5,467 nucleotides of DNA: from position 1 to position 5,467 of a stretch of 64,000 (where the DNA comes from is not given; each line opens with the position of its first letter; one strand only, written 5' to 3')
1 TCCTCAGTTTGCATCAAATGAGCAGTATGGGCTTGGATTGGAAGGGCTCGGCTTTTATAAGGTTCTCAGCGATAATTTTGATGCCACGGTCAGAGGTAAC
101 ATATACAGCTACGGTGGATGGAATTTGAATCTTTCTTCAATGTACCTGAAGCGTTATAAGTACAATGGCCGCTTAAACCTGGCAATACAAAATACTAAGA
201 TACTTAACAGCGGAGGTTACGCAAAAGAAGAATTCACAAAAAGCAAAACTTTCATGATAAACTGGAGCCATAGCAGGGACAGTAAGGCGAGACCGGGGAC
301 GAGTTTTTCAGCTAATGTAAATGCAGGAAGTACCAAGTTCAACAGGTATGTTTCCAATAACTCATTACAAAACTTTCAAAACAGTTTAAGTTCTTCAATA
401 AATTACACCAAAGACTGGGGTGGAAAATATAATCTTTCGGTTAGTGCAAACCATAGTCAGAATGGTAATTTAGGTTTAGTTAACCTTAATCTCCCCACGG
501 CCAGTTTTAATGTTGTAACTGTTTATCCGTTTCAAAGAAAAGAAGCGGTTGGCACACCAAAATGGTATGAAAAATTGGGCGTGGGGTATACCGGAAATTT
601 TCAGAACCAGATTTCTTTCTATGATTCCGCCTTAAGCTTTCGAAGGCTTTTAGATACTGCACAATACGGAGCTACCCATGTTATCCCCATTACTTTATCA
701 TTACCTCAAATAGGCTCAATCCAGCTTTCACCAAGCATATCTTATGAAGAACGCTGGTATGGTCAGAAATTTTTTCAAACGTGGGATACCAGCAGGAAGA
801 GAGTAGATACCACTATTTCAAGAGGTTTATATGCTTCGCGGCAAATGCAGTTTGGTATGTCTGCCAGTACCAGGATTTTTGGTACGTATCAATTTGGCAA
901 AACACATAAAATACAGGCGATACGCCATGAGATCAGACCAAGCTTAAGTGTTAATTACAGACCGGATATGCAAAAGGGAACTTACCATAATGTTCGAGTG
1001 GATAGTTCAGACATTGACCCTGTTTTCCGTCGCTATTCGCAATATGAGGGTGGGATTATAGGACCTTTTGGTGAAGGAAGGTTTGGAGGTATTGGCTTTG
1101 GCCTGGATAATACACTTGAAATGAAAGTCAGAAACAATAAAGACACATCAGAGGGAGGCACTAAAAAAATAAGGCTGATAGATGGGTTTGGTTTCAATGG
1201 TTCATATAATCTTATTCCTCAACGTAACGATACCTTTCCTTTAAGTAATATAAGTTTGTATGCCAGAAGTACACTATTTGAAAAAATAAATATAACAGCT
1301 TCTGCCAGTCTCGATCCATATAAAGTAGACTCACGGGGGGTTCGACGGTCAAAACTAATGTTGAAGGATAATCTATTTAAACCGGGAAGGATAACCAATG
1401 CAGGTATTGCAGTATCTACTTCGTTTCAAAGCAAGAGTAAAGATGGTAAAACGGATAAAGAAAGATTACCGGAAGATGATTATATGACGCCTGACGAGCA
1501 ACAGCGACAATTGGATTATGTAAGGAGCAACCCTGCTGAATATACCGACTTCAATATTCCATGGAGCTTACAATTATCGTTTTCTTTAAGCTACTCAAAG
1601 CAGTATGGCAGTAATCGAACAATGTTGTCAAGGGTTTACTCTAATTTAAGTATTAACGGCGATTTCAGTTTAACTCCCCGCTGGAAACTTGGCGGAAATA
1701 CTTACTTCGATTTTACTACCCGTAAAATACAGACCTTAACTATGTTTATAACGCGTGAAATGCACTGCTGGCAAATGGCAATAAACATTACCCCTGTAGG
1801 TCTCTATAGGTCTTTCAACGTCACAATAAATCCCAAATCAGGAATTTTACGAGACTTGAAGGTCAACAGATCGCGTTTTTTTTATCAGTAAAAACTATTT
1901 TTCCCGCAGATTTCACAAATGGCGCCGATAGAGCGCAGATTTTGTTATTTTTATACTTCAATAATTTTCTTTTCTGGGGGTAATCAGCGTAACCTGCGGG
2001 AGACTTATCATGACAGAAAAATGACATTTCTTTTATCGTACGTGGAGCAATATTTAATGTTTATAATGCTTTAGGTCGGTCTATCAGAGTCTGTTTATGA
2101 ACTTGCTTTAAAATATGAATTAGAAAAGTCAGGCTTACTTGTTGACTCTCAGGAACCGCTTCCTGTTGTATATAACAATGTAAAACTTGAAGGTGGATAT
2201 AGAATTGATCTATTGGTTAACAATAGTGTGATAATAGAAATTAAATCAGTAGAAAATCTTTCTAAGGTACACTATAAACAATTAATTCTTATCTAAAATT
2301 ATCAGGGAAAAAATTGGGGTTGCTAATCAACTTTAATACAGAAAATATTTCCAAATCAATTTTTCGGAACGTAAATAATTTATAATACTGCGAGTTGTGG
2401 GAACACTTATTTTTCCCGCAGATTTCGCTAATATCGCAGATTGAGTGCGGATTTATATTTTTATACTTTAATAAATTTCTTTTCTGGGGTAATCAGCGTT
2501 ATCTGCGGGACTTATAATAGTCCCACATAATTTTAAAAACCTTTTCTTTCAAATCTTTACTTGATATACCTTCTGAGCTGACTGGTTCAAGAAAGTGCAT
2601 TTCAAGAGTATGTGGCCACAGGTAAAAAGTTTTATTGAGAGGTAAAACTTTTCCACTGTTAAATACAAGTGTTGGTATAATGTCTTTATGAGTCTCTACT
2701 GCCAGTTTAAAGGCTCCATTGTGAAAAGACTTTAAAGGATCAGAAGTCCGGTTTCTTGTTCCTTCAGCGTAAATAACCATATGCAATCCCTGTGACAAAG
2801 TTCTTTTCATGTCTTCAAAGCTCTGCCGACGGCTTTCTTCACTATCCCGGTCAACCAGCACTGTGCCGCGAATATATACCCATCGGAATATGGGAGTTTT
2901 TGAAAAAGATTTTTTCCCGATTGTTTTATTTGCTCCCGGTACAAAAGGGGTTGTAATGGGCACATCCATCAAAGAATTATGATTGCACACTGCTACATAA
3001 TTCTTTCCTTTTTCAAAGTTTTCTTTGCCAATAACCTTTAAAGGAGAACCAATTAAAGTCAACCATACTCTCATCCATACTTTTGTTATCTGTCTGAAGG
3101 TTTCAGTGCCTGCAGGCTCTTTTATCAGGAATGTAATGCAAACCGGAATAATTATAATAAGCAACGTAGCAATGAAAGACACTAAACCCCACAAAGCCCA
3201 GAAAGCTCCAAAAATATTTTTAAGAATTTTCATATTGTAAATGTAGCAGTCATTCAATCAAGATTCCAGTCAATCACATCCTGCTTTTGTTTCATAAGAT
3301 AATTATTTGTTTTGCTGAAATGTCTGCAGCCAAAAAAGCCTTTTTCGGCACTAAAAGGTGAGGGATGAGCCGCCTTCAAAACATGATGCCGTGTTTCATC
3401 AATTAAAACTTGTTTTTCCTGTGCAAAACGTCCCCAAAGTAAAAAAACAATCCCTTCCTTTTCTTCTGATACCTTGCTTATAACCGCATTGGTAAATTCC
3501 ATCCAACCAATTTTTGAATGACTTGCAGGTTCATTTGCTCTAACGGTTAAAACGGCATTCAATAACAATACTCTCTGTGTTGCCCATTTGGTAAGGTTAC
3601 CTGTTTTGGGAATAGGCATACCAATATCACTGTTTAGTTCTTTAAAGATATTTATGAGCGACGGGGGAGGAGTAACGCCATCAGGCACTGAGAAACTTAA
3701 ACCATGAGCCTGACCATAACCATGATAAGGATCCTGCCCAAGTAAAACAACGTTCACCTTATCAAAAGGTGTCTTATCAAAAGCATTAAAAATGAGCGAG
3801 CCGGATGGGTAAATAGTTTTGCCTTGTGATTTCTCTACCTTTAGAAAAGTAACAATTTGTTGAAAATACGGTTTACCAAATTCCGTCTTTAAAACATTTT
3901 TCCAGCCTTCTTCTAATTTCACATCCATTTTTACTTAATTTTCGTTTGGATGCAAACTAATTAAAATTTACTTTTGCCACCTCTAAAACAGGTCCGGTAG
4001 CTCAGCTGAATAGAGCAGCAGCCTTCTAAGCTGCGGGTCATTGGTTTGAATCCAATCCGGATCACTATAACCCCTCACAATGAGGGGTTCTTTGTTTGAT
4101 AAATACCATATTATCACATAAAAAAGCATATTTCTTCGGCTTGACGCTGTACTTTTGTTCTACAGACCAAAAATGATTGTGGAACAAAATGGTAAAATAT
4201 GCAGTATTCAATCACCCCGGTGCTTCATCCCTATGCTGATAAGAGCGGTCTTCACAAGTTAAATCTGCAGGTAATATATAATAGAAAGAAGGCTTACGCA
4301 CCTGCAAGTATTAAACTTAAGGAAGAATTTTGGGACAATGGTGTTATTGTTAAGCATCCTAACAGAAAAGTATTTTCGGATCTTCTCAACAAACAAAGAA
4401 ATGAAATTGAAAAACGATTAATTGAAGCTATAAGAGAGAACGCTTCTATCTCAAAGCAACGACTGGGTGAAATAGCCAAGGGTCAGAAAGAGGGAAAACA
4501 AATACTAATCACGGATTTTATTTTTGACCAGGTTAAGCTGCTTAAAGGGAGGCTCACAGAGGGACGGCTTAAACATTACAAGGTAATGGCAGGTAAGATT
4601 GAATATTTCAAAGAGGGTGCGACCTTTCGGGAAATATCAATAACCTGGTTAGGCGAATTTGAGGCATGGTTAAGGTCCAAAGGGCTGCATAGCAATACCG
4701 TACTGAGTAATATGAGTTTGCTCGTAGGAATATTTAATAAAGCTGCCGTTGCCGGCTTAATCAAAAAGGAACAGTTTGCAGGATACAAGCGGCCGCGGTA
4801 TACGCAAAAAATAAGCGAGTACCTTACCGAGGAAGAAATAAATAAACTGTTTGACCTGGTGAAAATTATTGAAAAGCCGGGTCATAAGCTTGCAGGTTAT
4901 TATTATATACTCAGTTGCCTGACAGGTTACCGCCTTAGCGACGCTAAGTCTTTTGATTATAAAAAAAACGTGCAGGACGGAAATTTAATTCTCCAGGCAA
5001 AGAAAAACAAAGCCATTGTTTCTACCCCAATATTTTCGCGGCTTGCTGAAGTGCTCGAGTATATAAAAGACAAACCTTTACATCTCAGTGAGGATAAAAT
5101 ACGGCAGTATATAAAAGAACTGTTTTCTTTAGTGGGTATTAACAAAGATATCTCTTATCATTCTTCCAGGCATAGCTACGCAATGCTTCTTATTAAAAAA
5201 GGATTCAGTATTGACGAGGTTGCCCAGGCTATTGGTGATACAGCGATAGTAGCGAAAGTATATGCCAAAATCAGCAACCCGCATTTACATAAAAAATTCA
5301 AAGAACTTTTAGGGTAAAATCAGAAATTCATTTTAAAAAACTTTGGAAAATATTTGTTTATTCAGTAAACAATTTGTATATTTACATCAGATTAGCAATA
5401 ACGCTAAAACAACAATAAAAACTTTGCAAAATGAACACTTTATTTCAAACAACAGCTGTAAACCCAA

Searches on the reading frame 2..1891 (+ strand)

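Call 73: search_protein_families(library=pfam, proteins=[window:2-1891:+], max_evalue=0.001)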
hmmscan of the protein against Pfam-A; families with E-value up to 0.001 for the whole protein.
window:2-1891:+ (629 aa): 1 family
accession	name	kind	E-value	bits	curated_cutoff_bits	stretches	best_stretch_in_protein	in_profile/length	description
PF19838.5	LptD_2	-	5.4e-138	461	22.5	1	1-440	38-464/464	LptD protein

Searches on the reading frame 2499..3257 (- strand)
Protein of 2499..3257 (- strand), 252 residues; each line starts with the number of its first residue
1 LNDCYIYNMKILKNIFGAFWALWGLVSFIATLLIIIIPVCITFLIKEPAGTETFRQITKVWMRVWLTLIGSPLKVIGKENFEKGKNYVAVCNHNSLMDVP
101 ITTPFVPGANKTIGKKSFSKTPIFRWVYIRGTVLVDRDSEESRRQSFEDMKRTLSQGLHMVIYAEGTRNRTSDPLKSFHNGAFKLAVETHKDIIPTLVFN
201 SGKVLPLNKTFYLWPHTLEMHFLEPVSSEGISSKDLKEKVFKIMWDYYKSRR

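Call 73: search_protein_families(library=pfam, proteins=[window:2499-3257:-], max_evalue=0.001)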
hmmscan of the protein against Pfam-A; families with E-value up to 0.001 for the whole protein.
window:2499-3257:- (252 aa): 1 family
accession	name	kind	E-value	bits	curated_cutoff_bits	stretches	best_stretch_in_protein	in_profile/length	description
PF01553.26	Acyltransferase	-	3.2e-22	79.2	23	1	73-196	2-129/132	Acyltransferase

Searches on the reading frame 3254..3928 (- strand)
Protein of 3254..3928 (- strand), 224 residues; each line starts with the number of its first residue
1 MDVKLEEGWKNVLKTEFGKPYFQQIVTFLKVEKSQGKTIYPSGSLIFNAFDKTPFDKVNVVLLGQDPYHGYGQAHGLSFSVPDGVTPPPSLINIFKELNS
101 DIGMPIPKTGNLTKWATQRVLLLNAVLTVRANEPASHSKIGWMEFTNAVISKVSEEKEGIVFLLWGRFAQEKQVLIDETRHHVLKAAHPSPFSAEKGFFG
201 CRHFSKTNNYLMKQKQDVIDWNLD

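Call 73: search_protein_families(library=pfam, proteins=[window:3254-3928:-], max_evalue=0.001)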
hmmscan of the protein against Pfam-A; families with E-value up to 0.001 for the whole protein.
window:3254-3928:- (224 aa): 1 family
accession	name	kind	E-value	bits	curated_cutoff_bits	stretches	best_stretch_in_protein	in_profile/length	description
PF03167.25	UDG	-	4.6e-16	59.6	24.3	1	54-211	5-140/141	Uracil DNA glycosylase superfamily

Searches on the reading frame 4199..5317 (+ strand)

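Call 73: search_protein_families(library=pfam, proteins=[window:4199-5317:+], max_evalue=0.001)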
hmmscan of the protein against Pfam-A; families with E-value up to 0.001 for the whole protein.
window:4199-5317:+ (372 aa): 3 families
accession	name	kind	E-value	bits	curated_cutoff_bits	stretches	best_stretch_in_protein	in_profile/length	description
PF13102.12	Phage_int_SAM_5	-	1e-12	48.7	22.3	1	106-196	4-96/98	Phage integrase SAM-like domain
PF00589.27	Phage_integrase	-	1.5e-09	38.3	27.1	1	208-346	2-155/172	Phage integrase family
PF17293.8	Arm-DNA-bind_5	-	5.6e-06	27.2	22.6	1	14-82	9-80/87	Arm DNA-binding domain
